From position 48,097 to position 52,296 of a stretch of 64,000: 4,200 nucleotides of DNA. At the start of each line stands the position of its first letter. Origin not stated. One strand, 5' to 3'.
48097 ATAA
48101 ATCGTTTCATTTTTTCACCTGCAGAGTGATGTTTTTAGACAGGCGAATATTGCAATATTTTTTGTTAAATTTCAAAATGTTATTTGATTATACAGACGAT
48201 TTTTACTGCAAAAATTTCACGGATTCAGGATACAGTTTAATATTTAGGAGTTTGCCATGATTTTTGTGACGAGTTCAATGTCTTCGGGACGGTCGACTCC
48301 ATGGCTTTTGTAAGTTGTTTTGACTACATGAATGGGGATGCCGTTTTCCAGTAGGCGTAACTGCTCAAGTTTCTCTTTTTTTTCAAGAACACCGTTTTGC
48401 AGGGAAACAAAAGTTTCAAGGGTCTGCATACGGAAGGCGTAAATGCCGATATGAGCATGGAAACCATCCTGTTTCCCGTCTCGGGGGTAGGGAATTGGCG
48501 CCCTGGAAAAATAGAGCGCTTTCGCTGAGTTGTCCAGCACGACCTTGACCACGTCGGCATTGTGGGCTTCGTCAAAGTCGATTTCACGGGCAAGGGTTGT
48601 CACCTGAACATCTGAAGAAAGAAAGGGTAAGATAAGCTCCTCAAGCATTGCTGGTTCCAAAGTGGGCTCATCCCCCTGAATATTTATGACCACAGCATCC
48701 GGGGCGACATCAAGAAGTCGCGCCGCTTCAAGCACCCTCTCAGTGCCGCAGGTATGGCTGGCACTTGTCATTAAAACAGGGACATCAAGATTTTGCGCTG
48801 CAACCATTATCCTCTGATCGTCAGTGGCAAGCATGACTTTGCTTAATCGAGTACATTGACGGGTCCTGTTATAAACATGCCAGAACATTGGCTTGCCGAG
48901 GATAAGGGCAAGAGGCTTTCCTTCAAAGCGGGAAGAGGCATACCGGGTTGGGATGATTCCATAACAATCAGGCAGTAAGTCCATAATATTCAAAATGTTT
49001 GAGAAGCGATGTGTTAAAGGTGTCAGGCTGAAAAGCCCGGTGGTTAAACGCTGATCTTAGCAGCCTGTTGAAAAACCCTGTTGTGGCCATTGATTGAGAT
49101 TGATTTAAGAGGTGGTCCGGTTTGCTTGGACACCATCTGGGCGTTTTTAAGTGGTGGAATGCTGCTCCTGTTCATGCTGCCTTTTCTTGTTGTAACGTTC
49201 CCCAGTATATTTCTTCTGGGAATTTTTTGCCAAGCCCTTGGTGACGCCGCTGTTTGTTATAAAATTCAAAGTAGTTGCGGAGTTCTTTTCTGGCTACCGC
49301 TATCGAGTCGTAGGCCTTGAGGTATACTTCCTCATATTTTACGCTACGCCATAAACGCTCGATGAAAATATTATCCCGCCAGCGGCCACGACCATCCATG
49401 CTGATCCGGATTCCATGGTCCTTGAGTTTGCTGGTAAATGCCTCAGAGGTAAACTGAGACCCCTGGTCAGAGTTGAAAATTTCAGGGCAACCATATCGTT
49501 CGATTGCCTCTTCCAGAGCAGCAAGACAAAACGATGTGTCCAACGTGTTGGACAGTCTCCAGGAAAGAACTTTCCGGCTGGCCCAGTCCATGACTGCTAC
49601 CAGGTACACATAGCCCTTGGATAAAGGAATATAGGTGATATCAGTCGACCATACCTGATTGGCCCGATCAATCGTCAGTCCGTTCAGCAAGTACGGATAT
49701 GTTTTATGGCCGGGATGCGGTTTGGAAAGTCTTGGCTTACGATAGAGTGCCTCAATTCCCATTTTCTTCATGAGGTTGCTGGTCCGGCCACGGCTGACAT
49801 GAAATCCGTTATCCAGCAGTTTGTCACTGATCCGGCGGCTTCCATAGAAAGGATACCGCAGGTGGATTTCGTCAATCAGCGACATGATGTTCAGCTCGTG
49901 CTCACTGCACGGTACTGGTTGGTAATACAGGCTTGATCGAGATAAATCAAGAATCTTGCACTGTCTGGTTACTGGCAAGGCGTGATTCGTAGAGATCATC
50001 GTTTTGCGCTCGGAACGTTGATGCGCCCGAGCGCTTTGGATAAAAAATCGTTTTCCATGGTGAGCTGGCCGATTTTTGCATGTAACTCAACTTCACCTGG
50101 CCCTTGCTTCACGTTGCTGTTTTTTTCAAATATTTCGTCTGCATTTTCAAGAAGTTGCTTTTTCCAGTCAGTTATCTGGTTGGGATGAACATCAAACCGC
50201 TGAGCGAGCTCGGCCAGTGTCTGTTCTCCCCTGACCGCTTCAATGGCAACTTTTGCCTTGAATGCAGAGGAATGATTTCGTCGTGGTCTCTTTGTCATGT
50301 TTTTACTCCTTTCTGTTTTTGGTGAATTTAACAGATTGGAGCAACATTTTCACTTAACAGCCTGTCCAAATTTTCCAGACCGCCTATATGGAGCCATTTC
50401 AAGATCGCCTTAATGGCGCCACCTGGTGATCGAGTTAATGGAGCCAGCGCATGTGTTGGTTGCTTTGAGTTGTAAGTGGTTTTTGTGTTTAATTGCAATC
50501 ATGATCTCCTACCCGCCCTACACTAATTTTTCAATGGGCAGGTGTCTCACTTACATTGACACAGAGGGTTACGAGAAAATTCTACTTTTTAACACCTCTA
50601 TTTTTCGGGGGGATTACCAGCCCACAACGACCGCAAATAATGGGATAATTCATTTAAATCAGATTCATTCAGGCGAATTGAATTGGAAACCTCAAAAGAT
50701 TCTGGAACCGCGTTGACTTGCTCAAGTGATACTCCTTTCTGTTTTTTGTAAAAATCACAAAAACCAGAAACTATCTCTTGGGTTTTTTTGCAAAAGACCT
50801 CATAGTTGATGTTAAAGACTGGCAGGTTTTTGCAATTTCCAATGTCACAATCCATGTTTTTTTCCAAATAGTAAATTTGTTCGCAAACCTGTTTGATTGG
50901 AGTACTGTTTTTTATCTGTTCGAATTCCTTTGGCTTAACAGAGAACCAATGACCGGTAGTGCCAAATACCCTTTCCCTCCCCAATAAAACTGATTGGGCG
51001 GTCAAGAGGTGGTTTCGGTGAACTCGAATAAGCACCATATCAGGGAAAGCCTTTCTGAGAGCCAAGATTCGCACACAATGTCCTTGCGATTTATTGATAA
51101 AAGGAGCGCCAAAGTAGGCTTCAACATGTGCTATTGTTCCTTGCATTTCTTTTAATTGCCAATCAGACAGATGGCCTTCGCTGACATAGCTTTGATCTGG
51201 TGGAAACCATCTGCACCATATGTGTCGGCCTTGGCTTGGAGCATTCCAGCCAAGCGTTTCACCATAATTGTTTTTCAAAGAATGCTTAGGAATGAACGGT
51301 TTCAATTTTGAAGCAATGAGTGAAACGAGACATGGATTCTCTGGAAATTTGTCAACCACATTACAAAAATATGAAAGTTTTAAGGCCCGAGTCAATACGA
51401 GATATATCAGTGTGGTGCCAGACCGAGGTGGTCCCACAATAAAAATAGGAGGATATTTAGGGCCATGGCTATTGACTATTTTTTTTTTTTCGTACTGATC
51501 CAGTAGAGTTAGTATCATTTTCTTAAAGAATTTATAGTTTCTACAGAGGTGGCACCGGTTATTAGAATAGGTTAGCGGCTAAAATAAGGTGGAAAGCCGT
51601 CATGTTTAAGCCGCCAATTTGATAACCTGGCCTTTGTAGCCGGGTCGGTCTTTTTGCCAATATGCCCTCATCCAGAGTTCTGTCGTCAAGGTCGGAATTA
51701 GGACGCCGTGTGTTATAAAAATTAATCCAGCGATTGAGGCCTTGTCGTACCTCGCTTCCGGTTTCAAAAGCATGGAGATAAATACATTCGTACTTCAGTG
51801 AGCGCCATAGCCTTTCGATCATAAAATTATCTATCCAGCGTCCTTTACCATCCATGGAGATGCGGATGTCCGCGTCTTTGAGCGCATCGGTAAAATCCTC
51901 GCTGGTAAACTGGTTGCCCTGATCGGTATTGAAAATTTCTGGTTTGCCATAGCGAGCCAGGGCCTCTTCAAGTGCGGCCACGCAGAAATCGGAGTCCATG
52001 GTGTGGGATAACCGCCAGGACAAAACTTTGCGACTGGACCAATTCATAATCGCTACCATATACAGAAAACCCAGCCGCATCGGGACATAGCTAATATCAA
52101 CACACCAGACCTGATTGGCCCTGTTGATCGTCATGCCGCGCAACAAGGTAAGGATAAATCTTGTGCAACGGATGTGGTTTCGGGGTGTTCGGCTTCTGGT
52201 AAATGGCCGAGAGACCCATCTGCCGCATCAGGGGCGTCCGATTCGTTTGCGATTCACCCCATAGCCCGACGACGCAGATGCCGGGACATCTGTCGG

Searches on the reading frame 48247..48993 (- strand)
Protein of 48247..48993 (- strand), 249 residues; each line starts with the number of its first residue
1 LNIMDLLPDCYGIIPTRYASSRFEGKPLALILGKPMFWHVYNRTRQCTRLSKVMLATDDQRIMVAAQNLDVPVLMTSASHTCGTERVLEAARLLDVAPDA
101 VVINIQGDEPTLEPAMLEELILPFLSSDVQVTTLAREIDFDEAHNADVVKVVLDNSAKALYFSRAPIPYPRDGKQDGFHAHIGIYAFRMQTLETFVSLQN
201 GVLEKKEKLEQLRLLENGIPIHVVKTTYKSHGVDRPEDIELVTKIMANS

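Call 59: search_protein_families(library=pfam, proteins=[window:48247-48993:-], max_evalue=0.00001)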
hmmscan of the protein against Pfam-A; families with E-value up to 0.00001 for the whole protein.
window:48247-48993:- (249 aa): 2 families
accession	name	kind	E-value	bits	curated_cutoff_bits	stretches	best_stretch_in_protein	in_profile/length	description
PF02348.25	CTP_transf_3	-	3.8e-51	174.4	22.6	1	12-219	2-215/217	Cytidylyltransferase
PF12804.13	NTP_transf_3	-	1.7e-06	28.8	27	1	20-135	9-122/160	MobA-like NTP transferase domain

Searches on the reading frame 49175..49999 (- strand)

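Call 59: search_protein_families(library=pfam, proteins=[window:49175-49999:-], max_evalue=0.00001)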
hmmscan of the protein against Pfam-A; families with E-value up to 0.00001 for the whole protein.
window:49175-49999:- (275 aa): 4 families
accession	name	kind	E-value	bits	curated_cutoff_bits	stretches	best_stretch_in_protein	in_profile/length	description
PF00665.32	rve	-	5.8e-27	94.4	32.6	1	112-205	3-100/102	Integrase core domain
PF13276.12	HTH_21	-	1.6e-13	51.1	28.1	1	35-90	3-60/60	HTH-like domain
PF13683.12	rve_3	-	4.2e-13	49.3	26.5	1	195-261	1-67/67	Integrase core domain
PF24764.1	rva_4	-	4.9e-06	26.8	26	1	112-226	6-117/194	Integrase core domain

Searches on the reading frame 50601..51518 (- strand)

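Call 59: search_protein_families(library=pfam, proteins=[window:50601-51518:-], max_evalue=0.00001)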
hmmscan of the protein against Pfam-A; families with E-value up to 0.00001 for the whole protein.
window:50601-51518:- (306 aa): 1 family
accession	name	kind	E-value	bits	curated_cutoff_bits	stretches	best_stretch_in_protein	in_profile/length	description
PF13469.12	Sulfotransfer_3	-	9.2e-14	52.6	27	1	24-256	1-209/216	Sulfotransferase family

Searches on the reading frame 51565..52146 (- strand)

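Call 59: search_protein_families(library=pfam, proteins=[window:51565-52146:-], max_evalue=0.00001)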
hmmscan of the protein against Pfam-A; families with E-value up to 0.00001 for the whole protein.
window:51565-52146:- (194 aa): 2 families
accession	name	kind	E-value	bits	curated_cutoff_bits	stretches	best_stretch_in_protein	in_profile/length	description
PF00665.32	rve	-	8.7e-23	81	32.6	1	8-102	2-100/102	Integrase core domain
PF13683.12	rve_3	-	2.3e-13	50.1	26.5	1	93-157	2-66/67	Integrase core domain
